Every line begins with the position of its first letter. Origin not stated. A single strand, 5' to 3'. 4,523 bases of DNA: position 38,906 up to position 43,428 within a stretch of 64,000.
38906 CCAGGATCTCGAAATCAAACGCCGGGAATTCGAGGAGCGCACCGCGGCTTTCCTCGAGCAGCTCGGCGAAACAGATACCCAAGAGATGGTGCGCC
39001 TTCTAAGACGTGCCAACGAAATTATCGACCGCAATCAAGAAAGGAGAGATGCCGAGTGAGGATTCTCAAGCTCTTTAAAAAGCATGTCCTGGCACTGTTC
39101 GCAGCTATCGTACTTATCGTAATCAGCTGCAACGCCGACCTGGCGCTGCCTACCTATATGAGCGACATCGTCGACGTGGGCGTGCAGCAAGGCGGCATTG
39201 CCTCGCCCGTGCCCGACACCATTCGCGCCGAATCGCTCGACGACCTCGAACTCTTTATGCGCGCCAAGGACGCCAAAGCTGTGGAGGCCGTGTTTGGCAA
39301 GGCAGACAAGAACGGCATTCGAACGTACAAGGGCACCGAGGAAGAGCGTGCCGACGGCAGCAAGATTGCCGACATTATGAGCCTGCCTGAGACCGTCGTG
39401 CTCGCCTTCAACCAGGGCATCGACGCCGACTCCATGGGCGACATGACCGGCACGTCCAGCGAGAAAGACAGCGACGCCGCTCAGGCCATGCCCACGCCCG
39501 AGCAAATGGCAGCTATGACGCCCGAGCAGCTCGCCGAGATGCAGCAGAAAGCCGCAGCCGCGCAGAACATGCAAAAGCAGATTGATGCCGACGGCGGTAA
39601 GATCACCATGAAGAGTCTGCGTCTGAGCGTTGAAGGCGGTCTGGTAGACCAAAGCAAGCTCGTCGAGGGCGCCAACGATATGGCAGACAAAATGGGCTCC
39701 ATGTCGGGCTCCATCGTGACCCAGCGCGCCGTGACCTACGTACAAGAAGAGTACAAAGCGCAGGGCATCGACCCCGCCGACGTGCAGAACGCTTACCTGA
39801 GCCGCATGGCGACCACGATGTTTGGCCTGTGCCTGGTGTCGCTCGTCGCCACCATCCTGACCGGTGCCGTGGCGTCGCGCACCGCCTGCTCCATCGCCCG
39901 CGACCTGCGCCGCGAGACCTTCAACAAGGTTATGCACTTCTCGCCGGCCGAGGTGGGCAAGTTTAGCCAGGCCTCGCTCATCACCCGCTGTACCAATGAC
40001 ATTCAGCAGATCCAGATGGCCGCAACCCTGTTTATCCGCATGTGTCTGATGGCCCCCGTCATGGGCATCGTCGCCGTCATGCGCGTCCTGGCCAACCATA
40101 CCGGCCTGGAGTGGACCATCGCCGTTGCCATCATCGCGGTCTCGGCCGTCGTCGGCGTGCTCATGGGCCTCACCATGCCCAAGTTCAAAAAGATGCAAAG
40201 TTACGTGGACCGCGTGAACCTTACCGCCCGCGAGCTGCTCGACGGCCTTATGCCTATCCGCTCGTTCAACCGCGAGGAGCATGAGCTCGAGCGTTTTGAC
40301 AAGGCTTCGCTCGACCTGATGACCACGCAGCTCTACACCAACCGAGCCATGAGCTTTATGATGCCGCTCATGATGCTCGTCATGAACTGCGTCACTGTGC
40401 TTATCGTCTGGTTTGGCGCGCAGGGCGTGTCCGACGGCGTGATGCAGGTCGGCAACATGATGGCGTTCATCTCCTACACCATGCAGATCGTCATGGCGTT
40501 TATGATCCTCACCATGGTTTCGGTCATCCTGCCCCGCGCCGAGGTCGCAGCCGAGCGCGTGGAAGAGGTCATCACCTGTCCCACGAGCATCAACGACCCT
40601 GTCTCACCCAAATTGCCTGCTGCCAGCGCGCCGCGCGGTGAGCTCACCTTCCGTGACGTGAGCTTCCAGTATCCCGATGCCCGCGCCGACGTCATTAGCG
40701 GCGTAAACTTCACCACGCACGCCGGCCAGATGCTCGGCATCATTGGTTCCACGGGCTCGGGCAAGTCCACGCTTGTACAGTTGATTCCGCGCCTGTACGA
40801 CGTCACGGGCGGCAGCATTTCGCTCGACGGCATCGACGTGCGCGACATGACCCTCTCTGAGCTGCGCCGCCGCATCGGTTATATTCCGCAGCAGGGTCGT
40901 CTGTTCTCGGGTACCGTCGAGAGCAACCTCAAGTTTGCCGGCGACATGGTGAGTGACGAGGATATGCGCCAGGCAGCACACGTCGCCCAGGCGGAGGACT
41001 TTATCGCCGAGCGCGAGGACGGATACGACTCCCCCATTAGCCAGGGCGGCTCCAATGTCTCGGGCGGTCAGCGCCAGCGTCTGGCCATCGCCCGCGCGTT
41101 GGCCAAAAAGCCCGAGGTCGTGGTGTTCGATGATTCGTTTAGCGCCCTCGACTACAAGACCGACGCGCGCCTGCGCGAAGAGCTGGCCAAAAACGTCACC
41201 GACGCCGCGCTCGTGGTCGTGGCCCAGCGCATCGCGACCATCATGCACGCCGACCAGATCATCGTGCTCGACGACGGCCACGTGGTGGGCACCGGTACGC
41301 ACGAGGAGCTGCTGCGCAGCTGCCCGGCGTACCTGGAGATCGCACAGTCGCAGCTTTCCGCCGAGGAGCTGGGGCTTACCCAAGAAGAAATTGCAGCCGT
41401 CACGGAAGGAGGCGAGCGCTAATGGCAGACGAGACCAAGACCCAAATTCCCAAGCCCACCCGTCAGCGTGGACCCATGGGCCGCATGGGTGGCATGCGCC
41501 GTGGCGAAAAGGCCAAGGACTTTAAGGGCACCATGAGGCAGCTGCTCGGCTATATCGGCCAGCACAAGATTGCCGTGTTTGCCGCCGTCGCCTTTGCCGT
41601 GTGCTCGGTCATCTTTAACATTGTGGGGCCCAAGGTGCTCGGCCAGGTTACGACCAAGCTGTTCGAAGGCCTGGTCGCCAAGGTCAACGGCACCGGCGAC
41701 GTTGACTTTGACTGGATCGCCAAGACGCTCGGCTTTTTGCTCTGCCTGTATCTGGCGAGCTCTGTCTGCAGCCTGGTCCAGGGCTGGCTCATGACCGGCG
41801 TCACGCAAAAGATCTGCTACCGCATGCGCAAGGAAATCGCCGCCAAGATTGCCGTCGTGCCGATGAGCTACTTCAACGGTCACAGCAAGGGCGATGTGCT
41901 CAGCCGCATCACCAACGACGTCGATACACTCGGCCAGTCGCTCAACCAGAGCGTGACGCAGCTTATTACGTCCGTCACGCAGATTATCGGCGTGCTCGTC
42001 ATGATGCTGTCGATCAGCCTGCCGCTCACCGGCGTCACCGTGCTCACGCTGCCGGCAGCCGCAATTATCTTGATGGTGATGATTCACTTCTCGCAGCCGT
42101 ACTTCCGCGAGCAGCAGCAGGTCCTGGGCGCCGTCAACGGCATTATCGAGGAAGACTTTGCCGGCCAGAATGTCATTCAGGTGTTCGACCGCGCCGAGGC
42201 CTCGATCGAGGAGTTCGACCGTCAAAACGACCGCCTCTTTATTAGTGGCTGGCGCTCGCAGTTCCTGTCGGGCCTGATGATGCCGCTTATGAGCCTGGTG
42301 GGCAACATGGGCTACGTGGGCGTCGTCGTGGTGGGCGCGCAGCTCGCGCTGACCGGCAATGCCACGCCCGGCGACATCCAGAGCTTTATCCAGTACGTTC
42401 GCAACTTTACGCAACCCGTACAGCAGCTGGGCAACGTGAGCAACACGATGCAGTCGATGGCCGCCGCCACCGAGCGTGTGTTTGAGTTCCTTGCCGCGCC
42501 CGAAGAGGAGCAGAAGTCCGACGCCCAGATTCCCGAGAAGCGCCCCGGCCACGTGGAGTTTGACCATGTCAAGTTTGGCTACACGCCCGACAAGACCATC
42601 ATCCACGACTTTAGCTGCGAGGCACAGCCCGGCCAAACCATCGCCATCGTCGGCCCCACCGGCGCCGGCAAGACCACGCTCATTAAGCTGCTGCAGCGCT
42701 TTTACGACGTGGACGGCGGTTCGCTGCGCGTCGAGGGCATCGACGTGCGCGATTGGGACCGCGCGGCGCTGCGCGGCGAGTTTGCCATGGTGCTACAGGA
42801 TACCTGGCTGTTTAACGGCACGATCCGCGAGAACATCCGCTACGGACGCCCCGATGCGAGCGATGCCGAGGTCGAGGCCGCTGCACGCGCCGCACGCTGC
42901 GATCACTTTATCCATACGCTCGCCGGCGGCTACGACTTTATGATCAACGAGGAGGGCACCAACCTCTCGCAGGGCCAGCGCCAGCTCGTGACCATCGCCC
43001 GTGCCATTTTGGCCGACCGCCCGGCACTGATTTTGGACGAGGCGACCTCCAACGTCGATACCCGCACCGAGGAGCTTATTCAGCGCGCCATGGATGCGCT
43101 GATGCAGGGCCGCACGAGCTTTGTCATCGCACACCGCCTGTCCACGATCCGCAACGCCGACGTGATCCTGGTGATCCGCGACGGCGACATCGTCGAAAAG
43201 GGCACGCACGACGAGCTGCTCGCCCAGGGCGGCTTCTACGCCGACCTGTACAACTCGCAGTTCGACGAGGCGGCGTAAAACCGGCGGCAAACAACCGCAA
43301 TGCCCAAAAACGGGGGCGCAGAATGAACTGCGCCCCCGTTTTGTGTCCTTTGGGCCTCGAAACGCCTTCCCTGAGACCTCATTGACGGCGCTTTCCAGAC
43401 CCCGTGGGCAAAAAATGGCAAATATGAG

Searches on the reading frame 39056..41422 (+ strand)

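Call 6: search_protein_families(library=pfam, proteins=[window:39056-41422:+])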
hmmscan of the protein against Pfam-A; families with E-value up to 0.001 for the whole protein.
window:39056-41422:+ (788 aa): 2 families
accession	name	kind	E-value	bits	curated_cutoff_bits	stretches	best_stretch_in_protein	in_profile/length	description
PF00664.28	ABC_membrane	-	8.8e-34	117.9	28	1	215-482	15-274/274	ABC transporter transmembrane region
PF00005.33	ABC_tran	-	2.7e-30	106.2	25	1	548-695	2-136/137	ABC transporter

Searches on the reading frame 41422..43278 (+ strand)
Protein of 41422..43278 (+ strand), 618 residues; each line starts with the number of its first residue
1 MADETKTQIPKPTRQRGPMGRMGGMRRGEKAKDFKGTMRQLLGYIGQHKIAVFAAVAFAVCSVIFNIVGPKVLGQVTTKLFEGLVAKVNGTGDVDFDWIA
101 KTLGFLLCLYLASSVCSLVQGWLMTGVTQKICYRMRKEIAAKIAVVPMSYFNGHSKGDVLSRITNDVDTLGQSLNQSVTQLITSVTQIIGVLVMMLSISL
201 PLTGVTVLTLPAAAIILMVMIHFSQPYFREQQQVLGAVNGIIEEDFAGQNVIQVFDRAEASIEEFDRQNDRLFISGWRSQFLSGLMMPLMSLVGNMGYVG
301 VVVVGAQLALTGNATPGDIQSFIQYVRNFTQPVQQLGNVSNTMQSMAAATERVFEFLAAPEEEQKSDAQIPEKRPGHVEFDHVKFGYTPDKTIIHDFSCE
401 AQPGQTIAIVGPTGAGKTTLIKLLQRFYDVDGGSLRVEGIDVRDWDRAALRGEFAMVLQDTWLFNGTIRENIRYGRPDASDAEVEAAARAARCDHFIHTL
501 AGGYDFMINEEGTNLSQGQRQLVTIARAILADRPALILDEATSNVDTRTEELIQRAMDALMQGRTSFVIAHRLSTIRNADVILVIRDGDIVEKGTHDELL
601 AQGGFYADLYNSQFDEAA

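Call 6: search_protein_families(library=pfam, proteins=[window:41422-43278:+])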
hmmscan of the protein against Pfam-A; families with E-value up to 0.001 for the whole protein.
window:41422-43278:+ (618 aa): 7 families
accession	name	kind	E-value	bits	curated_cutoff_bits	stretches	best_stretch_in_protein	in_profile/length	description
PF00664.28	ABC_membrane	-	4.6e-47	161.4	28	1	53-333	2-274/274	ABC transporter transmembrane region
PF00005.33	ABC_tran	-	1.9e-29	103.5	25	1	395-543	2-137/137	ABC transporter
PF02463.25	SMC_N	-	3.7e-05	23.7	40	0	511-585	135-211/220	RecF/RecN/SMC N terminal domain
PF13401.12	AAA_22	-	4.1e-05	24.3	27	1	405-543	6-95/130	AAA domain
PF13304.12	AAA_21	-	0.00014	22.4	27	0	408-432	3-27/304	AAA domain, putative AbiEii toxin, Type IV TA system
PF13479.12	AAA_24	-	0.00055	20.3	27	0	405-453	3-47/195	AAA domain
PF13604.12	AAA_30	-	0.00066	19.9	27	0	404-557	18-113/191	AAA domain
